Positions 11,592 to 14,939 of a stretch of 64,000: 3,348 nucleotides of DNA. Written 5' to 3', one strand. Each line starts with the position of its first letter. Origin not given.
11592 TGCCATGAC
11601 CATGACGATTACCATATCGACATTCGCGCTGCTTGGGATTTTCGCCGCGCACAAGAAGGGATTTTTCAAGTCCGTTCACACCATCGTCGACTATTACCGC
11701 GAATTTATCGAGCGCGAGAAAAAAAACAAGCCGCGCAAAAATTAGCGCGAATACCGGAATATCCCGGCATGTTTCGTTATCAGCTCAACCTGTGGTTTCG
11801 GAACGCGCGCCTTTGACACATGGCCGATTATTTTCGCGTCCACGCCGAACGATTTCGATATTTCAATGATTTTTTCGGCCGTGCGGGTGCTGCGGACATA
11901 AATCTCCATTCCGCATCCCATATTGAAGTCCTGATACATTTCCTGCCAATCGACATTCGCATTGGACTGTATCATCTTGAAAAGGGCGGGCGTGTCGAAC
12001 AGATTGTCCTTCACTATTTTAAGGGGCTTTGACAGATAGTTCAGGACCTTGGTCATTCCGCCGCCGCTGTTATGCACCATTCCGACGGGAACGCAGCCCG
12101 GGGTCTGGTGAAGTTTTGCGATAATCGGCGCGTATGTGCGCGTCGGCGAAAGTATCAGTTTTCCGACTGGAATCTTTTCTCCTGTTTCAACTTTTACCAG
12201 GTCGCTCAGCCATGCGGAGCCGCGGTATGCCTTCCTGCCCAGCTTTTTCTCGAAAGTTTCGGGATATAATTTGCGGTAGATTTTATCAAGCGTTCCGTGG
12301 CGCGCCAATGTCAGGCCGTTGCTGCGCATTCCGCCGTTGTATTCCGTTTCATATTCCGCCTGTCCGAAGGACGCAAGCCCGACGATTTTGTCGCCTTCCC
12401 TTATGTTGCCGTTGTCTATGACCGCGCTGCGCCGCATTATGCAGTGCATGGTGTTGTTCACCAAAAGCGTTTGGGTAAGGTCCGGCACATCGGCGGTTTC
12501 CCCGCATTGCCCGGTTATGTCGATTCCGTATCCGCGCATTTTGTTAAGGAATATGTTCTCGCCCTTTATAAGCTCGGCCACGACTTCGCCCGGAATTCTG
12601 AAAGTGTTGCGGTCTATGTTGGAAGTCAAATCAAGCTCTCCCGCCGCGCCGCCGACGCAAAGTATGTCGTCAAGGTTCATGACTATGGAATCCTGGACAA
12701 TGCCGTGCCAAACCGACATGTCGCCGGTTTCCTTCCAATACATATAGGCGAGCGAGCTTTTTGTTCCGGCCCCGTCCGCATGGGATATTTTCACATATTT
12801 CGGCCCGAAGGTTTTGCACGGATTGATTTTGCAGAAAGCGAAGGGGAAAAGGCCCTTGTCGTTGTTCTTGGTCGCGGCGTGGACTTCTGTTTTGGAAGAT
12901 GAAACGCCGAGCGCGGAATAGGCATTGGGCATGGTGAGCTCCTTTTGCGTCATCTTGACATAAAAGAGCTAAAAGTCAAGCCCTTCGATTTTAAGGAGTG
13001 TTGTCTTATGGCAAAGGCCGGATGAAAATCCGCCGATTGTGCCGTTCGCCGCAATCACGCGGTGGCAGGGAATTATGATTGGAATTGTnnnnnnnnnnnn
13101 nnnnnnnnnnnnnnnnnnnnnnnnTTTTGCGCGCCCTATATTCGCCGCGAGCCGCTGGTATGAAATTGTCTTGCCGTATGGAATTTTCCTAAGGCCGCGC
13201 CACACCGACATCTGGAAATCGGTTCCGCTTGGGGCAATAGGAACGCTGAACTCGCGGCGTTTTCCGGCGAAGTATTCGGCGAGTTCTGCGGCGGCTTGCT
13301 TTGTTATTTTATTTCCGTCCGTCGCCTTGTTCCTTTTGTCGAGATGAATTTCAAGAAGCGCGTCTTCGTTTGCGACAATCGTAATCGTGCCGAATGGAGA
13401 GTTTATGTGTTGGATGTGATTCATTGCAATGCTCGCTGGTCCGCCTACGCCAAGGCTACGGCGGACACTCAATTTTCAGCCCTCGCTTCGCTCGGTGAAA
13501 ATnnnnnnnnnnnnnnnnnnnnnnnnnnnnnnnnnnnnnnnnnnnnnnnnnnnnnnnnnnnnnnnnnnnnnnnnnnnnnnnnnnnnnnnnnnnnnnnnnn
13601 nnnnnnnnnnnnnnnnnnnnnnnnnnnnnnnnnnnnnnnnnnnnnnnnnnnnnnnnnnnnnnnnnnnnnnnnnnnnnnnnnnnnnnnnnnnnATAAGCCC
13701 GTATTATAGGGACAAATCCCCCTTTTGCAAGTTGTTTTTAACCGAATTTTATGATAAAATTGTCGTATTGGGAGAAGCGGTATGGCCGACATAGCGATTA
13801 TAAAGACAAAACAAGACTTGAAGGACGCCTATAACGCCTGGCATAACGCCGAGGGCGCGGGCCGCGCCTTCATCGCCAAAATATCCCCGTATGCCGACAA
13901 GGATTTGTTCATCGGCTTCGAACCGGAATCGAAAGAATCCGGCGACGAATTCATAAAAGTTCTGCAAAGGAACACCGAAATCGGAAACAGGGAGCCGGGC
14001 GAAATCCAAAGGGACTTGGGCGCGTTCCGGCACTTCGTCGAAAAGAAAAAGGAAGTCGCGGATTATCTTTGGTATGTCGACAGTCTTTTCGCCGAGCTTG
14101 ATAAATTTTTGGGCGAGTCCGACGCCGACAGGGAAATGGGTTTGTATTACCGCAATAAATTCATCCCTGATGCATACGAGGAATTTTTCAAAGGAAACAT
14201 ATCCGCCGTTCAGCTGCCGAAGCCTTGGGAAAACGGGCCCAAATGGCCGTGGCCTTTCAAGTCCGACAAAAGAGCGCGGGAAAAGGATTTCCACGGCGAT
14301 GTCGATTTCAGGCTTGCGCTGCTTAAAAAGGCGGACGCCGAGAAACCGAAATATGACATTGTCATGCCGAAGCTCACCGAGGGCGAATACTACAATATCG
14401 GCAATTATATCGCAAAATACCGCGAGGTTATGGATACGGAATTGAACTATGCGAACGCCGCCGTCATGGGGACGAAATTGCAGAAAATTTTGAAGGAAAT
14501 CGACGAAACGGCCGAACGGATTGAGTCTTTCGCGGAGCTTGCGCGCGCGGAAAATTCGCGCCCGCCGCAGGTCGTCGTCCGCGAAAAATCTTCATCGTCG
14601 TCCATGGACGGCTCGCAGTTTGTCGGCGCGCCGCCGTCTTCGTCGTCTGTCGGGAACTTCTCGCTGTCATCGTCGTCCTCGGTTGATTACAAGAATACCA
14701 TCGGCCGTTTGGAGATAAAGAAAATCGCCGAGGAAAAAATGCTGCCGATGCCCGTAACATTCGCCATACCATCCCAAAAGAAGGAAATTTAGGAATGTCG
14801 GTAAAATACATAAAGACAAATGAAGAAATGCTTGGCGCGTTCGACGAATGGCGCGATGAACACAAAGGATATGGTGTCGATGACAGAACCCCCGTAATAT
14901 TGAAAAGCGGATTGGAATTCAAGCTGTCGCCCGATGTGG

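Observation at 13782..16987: Two adjacent paralogous K/E-rich hypothetical proteins (336 and 730 aa) with no recognisable domain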

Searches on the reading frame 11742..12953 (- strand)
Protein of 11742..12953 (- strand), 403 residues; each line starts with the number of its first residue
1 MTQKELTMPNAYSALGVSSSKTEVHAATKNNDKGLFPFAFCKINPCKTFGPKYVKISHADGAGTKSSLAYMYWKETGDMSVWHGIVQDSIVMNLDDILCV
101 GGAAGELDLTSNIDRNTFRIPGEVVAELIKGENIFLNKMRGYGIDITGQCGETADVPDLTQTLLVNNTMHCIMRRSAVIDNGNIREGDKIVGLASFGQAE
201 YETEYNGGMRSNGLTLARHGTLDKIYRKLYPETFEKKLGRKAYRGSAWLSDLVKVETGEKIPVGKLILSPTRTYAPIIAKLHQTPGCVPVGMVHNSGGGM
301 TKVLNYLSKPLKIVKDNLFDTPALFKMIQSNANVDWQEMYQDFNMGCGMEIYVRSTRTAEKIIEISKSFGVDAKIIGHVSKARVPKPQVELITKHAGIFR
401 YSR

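Call 65: search_protein_families(library=pfam, proteins=[window:11742-12953:-], max_evalue=0.001)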
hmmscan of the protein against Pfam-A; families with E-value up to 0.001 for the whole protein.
window:11742-12953:- (403 aa): 1 family
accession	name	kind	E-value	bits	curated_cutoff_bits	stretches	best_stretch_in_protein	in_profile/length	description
PF00586.29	AIRS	-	0.00021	22.1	24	1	53-172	13-111/112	AIR synthase related protein, N-terminal domain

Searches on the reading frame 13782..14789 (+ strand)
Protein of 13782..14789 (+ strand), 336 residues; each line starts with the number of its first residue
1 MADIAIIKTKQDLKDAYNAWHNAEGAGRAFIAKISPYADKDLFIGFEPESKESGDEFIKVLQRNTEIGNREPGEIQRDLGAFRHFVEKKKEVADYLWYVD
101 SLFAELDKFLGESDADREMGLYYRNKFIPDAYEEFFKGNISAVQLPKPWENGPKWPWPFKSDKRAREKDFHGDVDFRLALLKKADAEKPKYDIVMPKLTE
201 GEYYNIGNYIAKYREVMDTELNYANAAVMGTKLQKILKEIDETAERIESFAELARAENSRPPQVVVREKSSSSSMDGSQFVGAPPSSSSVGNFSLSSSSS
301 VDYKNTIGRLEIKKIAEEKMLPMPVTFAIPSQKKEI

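Call 4: search_protein_families(library=pfam, proteins=[window:13782-14789:+], max_evalue=1)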
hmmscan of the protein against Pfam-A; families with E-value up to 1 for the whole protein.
window:13782-14789:+ (336 aa): 1 family
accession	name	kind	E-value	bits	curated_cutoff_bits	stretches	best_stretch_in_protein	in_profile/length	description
PF14198.11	TnpV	-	0.065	13.6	27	1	192-247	7-65/111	Transposon-encoded protein TnpV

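Call 5: search_protein_families(library=ncbifam, proteins=[window:13782-14789:+], max_evalue=1)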
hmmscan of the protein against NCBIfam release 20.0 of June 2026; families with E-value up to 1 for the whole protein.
window:13782-14789:+ (336 aa): 0 families

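Call 9: find_homologous_proteins(query=window:13782-14789:+, max_evalue=0.1)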
Query window:13782-14789:+ (336 aa): 2 proteins with E <= 0.1 among 2237 candidates.
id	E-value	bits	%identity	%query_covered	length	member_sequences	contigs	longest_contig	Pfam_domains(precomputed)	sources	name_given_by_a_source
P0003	8.2e-221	750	100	100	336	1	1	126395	-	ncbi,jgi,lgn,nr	ncbi:MAG: hypothetical protein LBH81_00400 [Rickettsiales bacterium]|jgi:hypothetical protein|nr:hyp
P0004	4.8e-46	176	55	48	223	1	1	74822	-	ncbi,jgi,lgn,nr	ncbi:MAG: hypothetical protein LBG89_01205 [Rickettsiales bacterium]|jgi:hypothetical protein|nr:hyp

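Call 27: search_protein_families(library=phrogs, proteins=[window:13782-14789:+, P0004], max_evalue=1)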
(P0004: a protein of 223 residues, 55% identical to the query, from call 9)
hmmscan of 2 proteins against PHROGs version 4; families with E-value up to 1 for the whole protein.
window:13782-14789:+ (336 aa): 1 family
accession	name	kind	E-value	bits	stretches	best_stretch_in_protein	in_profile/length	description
phrog_24764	-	unknown function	0.26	12.4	1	191-247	18-74/123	-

P0004 (223 aa): 1 family
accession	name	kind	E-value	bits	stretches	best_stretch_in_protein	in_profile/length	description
phrog_6739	-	unknown function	0.14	13.4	1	141-202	17-80/158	-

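Call 29: search_solved_structures(query=A2, max_evalue=1)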
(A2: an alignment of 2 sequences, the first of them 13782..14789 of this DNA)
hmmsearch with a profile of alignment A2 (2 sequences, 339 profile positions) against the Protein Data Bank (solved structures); distinct sequences matched with E-value up to 1: 0.

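Call 61: search_protein_families(library=padloc, proteins=[window:13782-14789:+], max_evalue=1)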
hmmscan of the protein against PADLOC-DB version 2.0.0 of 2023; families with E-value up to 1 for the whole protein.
window:13782-14789:+ (336 aa): 0 families
